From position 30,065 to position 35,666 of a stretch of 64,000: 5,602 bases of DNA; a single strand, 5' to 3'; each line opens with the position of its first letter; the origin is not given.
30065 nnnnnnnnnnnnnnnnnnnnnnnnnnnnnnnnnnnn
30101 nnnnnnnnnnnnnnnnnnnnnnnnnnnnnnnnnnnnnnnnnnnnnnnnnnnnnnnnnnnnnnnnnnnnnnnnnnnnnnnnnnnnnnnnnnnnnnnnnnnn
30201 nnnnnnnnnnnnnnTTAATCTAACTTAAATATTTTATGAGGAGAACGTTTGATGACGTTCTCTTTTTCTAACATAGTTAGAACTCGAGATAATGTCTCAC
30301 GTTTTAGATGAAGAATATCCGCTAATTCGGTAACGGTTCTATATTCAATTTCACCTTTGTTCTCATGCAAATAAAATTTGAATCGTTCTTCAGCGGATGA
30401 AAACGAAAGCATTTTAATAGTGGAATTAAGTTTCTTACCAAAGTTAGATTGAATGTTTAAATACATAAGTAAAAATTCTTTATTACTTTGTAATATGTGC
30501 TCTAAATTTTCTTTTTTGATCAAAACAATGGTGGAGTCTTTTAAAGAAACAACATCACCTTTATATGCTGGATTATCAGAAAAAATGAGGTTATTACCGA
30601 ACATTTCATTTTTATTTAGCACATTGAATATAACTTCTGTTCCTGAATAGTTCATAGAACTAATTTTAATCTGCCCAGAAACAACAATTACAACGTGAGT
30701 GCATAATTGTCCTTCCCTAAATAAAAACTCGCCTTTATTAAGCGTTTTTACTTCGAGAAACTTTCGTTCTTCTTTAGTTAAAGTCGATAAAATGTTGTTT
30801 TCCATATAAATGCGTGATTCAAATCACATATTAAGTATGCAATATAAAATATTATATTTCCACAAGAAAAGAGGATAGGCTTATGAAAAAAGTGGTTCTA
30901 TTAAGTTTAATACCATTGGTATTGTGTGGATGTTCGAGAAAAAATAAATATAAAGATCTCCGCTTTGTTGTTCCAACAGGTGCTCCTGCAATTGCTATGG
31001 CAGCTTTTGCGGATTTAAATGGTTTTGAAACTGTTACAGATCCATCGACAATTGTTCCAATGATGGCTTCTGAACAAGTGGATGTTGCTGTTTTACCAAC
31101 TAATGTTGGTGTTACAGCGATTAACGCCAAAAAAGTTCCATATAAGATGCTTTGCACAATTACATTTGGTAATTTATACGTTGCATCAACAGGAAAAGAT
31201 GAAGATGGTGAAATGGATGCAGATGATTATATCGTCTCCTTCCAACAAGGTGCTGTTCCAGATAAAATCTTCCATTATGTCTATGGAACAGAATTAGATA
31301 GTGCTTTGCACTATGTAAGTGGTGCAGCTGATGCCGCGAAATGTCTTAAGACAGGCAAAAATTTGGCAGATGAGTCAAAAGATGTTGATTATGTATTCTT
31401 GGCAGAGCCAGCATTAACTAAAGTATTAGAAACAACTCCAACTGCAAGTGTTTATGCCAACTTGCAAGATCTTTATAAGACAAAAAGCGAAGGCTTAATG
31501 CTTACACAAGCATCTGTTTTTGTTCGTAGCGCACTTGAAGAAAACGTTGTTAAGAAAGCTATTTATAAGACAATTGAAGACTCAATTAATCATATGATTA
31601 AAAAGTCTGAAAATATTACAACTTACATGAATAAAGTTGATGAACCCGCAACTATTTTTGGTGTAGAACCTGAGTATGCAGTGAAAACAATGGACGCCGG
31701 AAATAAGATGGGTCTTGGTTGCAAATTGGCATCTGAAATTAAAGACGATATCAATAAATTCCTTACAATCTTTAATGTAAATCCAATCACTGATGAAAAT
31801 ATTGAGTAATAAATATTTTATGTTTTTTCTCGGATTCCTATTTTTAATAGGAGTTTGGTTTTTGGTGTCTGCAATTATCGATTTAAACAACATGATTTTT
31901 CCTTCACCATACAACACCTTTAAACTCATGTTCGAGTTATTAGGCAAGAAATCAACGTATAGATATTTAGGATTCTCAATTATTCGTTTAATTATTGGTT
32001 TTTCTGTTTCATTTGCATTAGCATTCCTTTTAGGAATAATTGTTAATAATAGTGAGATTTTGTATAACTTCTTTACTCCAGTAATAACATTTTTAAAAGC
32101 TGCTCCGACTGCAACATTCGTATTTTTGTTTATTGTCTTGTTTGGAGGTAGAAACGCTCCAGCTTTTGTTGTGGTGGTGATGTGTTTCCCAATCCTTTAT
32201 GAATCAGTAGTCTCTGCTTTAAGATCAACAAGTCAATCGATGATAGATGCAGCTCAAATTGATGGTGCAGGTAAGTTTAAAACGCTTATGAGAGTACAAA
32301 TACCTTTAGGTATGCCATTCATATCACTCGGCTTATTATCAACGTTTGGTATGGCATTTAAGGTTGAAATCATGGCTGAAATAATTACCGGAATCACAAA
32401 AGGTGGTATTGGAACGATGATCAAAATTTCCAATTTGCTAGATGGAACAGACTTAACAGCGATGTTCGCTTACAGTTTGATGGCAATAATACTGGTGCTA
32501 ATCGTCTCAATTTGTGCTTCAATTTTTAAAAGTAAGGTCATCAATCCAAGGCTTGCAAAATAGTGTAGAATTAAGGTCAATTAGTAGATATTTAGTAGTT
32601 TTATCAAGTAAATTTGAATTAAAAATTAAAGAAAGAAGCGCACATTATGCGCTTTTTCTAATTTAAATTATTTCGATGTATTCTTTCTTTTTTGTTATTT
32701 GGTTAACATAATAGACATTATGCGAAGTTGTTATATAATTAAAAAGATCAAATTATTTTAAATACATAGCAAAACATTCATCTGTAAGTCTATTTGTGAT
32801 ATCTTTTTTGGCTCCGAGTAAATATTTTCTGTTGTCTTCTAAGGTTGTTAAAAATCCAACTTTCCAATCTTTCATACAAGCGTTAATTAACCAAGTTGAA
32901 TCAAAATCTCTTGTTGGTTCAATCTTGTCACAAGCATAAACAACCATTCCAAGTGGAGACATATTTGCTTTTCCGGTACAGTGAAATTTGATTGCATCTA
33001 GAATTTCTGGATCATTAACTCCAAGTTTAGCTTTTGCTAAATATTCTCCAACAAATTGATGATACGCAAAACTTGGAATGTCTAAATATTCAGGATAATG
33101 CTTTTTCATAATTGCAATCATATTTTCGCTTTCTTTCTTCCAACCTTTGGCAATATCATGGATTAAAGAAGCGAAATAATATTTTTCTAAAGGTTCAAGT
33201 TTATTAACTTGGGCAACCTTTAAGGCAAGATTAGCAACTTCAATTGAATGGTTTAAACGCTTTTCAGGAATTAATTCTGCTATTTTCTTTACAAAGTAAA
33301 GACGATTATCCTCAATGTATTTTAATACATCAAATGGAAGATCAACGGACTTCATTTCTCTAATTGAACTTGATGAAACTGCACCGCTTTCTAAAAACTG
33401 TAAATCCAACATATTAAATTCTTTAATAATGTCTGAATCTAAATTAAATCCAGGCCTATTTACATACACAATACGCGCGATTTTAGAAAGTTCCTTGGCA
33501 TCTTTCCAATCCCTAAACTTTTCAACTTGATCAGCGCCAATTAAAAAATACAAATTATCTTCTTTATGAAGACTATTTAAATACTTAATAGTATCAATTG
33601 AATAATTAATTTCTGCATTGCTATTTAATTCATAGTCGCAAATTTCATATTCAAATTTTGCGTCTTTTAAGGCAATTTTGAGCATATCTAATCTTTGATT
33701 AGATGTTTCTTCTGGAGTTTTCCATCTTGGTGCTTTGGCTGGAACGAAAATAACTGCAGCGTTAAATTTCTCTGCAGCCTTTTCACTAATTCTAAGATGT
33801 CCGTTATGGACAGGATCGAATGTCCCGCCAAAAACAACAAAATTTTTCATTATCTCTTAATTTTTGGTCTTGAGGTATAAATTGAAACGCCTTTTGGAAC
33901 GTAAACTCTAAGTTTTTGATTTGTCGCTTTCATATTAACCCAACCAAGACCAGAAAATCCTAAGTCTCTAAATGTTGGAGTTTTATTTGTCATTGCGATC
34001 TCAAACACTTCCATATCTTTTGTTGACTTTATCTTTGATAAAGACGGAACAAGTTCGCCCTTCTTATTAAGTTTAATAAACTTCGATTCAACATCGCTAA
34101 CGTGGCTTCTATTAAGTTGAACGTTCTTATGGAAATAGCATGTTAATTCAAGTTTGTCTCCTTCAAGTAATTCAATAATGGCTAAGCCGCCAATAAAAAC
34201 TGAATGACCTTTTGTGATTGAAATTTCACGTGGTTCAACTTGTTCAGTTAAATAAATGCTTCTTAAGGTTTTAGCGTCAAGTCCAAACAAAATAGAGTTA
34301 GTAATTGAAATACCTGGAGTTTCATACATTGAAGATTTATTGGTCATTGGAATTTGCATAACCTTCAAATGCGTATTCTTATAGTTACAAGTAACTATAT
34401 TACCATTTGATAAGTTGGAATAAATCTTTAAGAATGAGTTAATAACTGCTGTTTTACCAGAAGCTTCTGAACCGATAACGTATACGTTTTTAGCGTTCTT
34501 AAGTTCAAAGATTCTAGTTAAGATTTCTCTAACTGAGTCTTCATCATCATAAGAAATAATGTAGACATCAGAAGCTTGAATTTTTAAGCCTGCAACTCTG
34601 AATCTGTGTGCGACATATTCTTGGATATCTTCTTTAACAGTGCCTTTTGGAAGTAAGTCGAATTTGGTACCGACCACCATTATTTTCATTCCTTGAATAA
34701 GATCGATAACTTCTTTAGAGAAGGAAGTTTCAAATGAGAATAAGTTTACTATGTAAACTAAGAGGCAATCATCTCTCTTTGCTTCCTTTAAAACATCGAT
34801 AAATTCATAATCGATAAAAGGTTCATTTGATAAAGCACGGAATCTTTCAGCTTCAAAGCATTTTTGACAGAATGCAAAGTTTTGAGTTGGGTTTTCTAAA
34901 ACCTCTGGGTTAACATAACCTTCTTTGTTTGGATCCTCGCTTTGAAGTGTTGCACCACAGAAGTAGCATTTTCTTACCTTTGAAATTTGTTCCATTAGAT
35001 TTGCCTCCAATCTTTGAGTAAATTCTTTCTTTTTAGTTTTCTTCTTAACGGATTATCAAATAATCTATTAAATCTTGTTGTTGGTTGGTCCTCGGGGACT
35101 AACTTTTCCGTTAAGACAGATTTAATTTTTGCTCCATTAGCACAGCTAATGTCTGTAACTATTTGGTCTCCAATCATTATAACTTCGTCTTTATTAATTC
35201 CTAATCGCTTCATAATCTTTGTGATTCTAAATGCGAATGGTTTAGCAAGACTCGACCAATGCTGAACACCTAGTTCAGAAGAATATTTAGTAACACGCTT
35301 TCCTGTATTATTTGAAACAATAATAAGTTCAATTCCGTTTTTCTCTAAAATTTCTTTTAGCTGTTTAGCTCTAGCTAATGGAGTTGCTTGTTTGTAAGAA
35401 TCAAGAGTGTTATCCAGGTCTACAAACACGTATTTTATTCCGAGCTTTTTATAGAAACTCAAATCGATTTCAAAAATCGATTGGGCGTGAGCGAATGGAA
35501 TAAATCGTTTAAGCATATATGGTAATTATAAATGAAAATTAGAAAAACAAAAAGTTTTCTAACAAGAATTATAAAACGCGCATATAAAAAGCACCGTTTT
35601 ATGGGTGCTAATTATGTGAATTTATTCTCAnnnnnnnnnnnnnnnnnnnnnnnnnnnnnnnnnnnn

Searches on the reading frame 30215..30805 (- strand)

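Call 73: search_protein_families(library=pfam, proteins=[window:30215-30805:-], max_evalue=0.00001)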
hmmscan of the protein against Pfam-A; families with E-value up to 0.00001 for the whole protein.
window:30215-30805:- (196 aa): 3 families
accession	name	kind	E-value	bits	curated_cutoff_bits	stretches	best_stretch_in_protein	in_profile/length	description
PF00027.35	cNMP_binding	-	1.3e-18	67.1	27.5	1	20-108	2-89/89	Cyclic nucleotide-binding domain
PF13545.12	HTH_Crp_2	-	4.6e-07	30.2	27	1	157-192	24-59/70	Crp-like helix-turn-helix domain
PF01047.28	MarR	-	3.9e-06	27.1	24.6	1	157-190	19-52/59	MarR family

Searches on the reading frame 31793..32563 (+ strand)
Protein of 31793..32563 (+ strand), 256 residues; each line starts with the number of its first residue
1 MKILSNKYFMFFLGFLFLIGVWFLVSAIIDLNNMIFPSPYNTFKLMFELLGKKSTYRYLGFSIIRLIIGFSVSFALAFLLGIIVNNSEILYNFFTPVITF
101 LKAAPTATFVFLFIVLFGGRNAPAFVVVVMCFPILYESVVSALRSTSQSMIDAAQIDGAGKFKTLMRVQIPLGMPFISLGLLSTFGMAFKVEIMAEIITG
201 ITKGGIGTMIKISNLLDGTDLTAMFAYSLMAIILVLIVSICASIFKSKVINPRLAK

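Call 73: search_protein_families(library=pfam, proteins=[window:31793-32563:+], max_evalue=0.00001)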
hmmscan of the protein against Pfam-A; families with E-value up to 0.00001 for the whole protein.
window:31793-32563:+ (256 aa): 1 family
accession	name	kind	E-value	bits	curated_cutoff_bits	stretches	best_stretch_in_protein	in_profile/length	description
PF00528.27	BPD_transp_1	-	2.7e-18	66.8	26.4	1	78-246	2-175/184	Binding-protein-dependent transport system inner membrane component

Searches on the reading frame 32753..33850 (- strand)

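Call 73: search_protein_families(library=pfam, proteins=[window:32753-33850:-], max_evalue=0.00001)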
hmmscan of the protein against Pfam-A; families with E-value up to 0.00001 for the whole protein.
window:32753-33850:- (365 aa): 2 families
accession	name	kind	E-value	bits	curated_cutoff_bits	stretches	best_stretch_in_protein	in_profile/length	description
PF01467.32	CTP_transf_like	-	1.7e-22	80.5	21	1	6-165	1-132/133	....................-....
PF01966.28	HD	-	3.1e-11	44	22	1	198-311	1-114/116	HD domain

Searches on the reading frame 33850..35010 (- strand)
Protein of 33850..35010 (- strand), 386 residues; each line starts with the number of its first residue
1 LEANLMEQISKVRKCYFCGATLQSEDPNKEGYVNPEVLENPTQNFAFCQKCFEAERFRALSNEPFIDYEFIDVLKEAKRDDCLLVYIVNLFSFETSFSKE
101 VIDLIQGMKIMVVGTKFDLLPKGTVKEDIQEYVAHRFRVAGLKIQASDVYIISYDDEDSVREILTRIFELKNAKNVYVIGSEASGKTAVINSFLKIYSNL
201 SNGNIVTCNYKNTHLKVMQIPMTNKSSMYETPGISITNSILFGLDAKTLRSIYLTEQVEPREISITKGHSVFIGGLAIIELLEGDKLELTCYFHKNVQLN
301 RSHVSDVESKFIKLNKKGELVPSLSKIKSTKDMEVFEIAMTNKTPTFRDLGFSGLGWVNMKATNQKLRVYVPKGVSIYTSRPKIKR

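Call 73: search_protein_families(library=pfam, proteins=[window:33850-35010:-], max_evalue=0.00001)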
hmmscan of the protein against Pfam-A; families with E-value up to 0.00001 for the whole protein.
window:33850-35010:- (386 aa): 1 family
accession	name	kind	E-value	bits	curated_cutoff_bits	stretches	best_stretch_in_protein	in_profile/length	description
PF21516.2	YqeH-like_C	-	2.1e-11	44.6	27.7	1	288-378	3-90/95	YqeH-like, C-terminal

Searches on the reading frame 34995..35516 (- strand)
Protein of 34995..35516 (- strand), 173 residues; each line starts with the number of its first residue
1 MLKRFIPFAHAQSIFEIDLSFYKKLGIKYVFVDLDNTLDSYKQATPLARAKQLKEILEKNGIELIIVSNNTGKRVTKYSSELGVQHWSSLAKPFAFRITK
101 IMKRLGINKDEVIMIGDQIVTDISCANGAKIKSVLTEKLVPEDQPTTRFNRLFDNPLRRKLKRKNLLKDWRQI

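Call 73: search_protein_families(library=pfam, proteins=[window:34995-35516:-], max_evalue=0.00001)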
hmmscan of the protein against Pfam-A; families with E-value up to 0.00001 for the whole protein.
window:34995-35516:- (173 aa): 5 families
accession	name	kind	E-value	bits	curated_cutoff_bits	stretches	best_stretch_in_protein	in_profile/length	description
PF13419.12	HAD_2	-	5.9e-12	46.5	23.8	1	42-134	76-176/178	Haloacid dehalogenase-like hydrolase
PF00702.32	Hydrolase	-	5e-10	40.5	26.4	1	14-128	67-189/191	haloacid dehalogenase-like hydrolase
PF13242.12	Hydrolase_like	-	7.9e-10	39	22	1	91-136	3-48/75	HAD-hyrolase-like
PF09419.16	PGP_phosphatase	-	3.3e-09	37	20.4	1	4-129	16-156/168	Mitochondrial PGP phosphatase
PF08282.18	Hydrolase_3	-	5e-06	26.9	20.9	0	30-85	1-55/255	haloacid dehalogenase-like hydrolase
